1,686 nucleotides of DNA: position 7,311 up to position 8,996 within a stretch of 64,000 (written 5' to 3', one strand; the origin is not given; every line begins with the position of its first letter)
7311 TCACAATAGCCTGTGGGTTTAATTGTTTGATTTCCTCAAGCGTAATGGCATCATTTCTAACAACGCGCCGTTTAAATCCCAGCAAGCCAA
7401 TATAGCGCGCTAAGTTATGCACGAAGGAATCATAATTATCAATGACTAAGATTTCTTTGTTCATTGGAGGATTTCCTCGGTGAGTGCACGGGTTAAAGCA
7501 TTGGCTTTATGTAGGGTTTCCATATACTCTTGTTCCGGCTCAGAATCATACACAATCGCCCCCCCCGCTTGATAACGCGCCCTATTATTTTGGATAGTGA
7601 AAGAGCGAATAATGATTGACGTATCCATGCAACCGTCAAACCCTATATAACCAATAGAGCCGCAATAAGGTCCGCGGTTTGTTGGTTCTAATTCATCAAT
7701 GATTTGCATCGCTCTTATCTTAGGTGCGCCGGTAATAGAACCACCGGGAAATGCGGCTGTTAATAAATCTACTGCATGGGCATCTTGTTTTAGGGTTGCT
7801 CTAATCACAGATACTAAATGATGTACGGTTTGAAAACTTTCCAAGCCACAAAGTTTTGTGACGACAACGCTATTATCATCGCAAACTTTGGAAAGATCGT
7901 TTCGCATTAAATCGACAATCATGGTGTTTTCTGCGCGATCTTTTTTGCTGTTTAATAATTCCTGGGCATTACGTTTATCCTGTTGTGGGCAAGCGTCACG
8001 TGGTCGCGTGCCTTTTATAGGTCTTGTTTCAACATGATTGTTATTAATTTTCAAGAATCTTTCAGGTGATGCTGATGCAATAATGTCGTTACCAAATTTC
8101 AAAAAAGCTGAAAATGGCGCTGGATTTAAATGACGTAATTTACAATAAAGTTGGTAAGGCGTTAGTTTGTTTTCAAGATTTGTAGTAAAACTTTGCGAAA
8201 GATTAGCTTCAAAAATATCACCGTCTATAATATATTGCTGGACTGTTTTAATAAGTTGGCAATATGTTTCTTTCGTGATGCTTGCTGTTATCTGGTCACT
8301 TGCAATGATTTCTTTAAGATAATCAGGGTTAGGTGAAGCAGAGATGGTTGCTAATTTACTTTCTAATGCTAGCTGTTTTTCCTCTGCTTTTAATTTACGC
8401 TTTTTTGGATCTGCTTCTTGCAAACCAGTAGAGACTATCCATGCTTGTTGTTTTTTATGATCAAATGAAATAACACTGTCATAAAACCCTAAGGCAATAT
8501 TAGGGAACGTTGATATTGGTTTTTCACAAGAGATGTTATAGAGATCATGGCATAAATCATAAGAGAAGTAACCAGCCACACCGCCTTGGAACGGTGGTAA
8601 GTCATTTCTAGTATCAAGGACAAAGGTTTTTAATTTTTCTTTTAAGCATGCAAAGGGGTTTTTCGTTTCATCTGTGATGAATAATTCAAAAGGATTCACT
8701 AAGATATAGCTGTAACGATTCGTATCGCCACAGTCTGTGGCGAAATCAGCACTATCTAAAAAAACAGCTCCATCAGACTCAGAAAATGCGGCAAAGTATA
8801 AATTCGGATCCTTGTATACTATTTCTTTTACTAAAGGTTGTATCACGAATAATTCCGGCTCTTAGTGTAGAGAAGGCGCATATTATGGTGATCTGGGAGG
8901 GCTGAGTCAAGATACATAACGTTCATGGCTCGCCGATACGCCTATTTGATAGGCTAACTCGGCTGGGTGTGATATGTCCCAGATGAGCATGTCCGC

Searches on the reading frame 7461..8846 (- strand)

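Call 56: search_protein_families(library=ncbifam, max_evalue=1e-70, proteins=[window:7461-8846:-])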
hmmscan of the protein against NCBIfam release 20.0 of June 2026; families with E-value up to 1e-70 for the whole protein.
window:7461-8846:- (461 aa): 12 families
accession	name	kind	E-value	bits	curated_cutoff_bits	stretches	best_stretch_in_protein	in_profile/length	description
TIGR00564.1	trpE_most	equivalog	7.9e-116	387.7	517.7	1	41-455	30-454/455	anthranilate synthase component I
TIGR01824.1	PabB-clade2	equivalog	9.5e-109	363.9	408.55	1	88-451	1-355/355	aminodeoxychorismate synthase, component I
TIGR00553.1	pabB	equivalog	1.7e-107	359.4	328.4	1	90-450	1-328/329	aminodeoxychorismate synthase component I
NF006563.0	PRK09070.1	equivalog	2.9e-102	342.6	514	1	75-457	78-446/447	aminodeoxychorismate synthase component I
NF012009.0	PRK15465.1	equivalog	1.7e-101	340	622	1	60-455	75-451/453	aminodeoxychorismate synthase component 1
TIGR01820.1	TrpE-arch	equivalog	1.8e-100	337.4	512.05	1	72-455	84-448/449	anthranilate synthase component I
NF004610.0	PRK05940.1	equivalog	6.6e-95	318.6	568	1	17-457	24-461/467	anthranilate synthase component I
NF010086.0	PRK13571.1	equivalog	1.4e-86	291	693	1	59-455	95-497/510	anthranilate synthase component I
NF005698.0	PRK07508.1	equivalog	2.9e-86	289.4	452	1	185-452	109-376/383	aminodeoxychorismate synthase component I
NF010087.0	PRK13572.1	equivalog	1.1e-80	271.5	580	1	60-455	65-431/435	anthranilate synthase component I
NF010089.0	PRK13574.1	equivalog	6.6e-79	265.8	527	1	186-455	151-418/421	anthranilate synthase component I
NF010079.0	PRK13564.1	equivalog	2.2e-78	264.3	471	1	89-456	145-512/521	anthranilate synthase component 1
